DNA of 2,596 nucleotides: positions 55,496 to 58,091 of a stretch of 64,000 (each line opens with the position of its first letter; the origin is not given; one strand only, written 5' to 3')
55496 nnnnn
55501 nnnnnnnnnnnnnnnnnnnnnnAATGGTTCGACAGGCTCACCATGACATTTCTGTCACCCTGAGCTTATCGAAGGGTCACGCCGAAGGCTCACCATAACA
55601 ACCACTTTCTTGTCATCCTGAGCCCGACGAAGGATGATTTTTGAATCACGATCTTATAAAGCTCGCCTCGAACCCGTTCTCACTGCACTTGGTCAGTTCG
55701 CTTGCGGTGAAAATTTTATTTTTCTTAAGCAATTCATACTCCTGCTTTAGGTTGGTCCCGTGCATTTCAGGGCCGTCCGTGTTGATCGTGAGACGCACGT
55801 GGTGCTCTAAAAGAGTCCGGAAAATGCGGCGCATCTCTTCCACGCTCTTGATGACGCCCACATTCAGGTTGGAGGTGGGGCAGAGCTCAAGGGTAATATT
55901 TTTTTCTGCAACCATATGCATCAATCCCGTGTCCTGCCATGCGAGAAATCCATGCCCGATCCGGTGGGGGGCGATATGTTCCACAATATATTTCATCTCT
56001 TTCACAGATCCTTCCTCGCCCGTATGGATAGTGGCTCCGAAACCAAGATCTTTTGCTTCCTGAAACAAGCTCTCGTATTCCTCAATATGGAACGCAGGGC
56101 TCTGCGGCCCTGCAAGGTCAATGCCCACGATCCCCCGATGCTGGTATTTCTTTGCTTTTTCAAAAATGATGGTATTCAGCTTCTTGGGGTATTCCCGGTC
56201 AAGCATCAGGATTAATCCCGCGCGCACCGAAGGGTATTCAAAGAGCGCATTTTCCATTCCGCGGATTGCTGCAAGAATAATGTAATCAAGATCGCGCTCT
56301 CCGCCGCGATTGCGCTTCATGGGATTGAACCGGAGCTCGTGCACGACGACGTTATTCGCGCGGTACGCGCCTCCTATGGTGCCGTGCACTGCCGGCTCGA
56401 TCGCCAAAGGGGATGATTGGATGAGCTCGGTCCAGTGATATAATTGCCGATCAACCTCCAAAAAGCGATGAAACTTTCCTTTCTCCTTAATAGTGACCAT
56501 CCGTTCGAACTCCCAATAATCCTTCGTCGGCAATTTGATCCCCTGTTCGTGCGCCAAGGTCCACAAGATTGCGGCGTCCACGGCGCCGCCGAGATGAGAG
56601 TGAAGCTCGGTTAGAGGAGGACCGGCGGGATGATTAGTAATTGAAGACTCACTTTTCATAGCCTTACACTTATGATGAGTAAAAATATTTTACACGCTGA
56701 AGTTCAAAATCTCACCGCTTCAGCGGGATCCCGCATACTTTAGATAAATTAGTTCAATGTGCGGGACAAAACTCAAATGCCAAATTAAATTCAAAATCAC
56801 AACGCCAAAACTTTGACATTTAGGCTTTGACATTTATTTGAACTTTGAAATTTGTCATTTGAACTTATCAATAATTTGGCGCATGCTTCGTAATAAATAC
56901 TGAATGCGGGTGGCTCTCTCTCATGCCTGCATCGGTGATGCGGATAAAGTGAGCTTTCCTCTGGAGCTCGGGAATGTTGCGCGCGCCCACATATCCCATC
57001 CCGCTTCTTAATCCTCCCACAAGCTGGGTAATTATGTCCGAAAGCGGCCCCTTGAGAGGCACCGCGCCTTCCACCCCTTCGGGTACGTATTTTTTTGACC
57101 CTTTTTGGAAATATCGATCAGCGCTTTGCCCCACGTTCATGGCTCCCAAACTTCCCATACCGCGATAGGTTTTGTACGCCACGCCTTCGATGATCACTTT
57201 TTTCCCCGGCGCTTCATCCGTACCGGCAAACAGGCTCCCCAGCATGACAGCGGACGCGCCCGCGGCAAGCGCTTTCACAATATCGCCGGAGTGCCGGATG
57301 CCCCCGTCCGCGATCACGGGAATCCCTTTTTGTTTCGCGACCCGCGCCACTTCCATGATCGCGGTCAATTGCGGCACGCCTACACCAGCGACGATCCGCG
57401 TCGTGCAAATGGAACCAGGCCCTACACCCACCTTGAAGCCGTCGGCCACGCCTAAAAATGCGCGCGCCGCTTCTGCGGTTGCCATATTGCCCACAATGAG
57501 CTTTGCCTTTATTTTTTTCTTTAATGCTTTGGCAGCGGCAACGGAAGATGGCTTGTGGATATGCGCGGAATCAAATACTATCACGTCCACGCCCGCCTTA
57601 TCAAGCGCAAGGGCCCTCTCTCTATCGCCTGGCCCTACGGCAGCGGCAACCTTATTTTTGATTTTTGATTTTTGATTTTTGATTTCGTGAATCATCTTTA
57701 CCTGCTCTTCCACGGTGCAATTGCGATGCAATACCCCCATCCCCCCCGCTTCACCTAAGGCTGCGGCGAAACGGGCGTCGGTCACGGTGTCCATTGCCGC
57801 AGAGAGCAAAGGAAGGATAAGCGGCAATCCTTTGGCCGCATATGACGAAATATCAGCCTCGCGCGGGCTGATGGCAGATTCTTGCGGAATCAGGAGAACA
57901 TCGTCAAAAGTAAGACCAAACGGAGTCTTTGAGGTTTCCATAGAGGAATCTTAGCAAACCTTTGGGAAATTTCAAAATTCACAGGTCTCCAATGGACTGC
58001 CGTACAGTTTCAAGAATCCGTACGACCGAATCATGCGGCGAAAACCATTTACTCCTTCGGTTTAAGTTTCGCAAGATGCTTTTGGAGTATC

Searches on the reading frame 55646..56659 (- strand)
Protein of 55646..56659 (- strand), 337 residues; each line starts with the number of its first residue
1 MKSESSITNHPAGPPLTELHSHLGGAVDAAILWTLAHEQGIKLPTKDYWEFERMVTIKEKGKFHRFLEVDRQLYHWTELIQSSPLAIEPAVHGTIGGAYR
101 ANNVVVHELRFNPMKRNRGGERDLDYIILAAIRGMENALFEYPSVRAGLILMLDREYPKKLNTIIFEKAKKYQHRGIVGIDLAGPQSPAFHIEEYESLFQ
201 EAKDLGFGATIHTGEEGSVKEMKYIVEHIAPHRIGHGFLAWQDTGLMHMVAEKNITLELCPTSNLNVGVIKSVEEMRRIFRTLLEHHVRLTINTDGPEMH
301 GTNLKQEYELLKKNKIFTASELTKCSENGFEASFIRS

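Call 4: search_protein_families(library=pfam, proteins=[window:55646-56659:-])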
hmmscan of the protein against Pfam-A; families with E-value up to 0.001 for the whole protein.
window:55646-56659:- (337 aa): 2 families
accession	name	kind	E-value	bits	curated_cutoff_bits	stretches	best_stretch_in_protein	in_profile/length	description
PF00962.28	A_deaminase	-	4.7e-54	184.1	27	1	15-335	1-315/330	Adenosine deaminase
PF01979.26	Amidohydro_1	-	1.5e-06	28.1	25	1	167-330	109-295/345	Amidohydrolase family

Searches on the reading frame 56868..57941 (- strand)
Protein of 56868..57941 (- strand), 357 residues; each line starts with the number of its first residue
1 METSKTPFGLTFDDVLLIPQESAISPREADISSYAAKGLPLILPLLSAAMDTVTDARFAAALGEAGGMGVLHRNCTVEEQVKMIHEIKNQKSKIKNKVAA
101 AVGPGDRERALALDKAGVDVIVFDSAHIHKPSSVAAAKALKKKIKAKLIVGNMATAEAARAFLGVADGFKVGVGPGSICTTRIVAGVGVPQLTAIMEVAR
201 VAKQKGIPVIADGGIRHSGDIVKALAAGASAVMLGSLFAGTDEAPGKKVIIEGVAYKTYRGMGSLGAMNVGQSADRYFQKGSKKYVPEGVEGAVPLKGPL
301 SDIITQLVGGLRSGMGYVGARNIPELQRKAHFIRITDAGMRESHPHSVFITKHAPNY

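Call 4: search_protein_families(library=pfam, proteins=[window:56868-57941:-])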
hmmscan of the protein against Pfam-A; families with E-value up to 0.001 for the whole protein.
window:56868-57941:- (357 aa): 6 families
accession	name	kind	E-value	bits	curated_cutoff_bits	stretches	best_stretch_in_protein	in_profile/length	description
PF00478.31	IMPDH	-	3.5e-136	454.2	25.6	1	9-346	1-345/345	IMP dehydrogenase / GMP reductase domain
PF03060.21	NMO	-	4.9e-11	43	28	1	89-249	85-236/331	Nitronate monooxygenase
PF01070.24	FMN_dh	-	7.2e-10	38.8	24.9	1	122-275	195-345/350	FMN-dependent dehydrogenase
PF00977.27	His_biosynth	-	2.7e-06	27.4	23.6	1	196-237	63-104/228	Histidine biosynthesis protein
PF01645.23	Glu_synthase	-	7.9e-05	22.4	20.4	1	130-236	197-305/369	Conserved region in glutamate synthase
PF01180.27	DHO_dh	-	8.9e-05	22.2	27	1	193-244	225-278/291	Dihydroorotate dehydrogenase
